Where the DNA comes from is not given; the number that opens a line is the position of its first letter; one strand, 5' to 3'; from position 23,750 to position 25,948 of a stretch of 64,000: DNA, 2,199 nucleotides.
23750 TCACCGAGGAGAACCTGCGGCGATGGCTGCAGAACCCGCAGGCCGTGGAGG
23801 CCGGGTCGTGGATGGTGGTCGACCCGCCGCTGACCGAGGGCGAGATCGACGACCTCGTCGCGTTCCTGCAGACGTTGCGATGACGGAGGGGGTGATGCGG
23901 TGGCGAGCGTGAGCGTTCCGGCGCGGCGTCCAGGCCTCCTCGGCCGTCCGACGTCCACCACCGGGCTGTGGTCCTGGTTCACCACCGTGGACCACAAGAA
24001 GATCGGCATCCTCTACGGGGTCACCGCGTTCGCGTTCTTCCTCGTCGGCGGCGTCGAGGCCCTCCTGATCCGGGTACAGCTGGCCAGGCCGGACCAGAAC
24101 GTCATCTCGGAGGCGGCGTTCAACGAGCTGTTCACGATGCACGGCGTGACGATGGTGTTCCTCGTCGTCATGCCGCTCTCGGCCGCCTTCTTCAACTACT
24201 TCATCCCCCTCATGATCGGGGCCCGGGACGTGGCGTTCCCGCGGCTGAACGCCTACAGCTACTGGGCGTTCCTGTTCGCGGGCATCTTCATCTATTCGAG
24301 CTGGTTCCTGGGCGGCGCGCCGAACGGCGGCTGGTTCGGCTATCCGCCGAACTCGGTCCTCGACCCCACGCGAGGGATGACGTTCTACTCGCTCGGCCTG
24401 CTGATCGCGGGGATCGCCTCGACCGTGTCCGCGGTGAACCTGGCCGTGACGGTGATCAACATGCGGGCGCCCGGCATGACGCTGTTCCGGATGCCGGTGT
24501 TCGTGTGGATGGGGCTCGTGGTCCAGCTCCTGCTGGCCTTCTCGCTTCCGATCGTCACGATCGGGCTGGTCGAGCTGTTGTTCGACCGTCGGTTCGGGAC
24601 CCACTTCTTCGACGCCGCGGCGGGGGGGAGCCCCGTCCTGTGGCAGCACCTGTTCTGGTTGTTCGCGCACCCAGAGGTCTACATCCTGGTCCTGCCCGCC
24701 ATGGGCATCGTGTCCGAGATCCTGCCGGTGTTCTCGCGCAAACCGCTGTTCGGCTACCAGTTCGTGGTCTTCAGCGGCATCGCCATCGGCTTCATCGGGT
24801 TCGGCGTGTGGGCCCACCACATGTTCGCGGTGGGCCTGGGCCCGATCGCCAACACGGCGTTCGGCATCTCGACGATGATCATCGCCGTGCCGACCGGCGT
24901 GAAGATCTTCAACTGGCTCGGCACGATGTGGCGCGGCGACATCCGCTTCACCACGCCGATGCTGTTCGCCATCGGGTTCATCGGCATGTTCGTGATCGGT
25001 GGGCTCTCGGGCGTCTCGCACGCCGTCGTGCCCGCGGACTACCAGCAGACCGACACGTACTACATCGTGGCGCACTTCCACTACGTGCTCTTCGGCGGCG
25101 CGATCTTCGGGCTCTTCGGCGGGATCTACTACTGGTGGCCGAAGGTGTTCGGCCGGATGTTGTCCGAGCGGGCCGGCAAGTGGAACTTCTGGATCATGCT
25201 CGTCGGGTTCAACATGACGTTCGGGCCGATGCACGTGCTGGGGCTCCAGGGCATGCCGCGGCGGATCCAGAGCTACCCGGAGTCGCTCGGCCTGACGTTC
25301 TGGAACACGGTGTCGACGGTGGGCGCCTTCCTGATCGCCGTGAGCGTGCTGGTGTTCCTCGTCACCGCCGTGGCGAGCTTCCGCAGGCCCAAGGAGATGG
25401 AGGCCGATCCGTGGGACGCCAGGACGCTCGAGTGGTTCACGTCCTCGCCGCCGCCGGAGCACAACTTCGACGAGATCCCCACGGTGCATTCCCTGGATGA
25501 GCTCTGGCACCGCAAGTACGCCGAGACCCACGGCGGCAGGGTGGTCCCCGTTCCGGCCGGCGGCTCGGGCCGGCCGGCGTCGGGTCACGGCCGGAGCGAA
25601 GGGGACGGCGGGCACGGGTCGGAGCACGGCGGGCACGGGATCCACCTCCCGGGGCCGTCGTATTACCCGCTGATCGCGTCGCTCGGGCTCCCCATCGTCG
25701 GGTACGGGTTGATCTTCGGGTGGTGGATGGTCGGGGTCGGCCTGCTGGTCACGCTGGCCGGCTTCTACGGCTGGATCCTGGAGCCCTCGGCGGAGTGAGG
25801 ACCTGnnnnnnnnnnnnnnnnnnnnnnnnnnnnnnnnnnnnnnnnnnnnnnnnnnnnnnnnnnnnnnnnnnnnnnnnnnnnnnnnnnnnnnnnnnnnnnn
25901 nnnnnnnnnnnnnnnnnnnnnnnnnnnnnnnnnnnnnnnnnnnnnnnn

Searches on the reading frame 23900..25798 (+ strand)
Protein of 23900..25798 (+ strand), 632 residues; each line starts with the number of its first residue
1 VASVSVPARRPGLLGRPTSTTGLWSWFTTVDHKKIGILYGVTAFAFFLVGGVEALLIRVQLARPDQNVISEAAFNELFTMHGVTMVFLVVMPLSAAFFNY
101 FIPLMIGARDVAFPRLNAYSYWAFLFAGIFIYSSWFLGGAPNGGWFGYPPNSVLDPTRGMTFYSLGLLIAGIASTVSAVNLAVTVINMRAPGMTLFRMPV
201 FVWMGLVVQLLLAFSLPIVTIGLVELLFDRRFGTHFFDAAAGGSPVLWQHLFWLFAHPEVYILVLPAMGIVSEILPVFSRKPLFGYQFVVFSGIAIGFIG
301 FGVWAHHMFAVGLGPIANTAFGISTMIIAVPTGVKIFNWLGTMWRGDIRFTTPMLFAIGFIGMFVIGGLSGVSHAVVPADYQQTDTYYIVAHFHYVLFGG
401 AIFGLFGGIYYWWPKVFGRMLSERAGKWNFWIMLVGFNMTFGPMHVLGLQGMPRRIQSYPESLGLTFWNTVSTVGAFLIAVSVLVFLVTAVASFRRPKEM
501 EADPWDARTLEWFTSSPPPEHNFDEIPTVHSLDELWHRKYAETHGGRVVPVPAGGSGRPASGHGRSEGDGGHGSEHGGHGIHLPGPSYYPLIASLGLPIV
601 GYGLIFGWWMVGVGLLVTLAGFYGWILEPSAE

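Call 15: search_protein_families(library=pfam, proteins=[window:23900-25798:+], max_evalue=0.001)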
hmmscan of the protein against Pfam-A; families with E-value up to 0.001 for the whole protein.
window:23900-25798:+ (632 aa): 2 families
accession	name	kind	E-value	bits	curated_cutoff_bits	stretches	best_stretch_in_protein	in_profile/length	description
PF00115.25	COX1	-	5.8e-161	536.6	34.8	1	34-478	1-436/436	Cytochrome C and Quinol oxidase polypeptide I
PF12270.13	Cyt_c_ox_IV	-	8.3e-07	29.6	26.9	1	577-628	75-125/132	Cytochrome c oxidase subunit IV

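Call 38: search_protein_families(library=ncbifam, proteins=[window:23900-25798:+], max_evalue=0.00001)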
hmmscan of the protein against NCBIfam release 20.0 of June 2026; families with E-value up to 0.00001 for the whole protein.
window:23900-25798:+ (632 aa): 7 families
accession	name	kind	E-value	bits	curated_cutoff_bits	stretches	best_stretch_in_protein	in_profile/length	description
TIGR02891.1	CtaD_CoxA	equivalog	3.7e-217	721.9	670.75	1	26-529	1-504/504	cytochrome c oxidase subunit I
NF050116.1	cyt_aa3_Actin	exception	8.7e-186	618.8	880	1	26-542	2-520/522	aa3-type cytochrome oxidase subunit I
TIGR02882.1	QoxB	equivalog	4e-180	600.4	1015.5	1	25-540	43-561/643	cytochrome aa3 quinol oxidase subunit I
TIGR02843.1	CyoB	equivalog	3e-169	564.5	1020.35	1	23-541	43-569/646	cytochrome o ubiquinol oxidase subunit I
NF011592.0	PRK15017.1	equivalog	1.3e-139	467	1271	1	23-539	44-568/663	cytochrome o ubiquinol oxidase subunit I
NF041075.1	quin_ox_SoxB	equivalog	1.7e-24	86.6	700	1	43-494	4-454/468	proton pump complex quinol oxidase subunit SoxB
TIGR00780.1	ccoN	equivalog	3.9e-09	35.9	583.15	1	252-473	201-428/474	cytochrome-c oxidase, cbb3-type subunit I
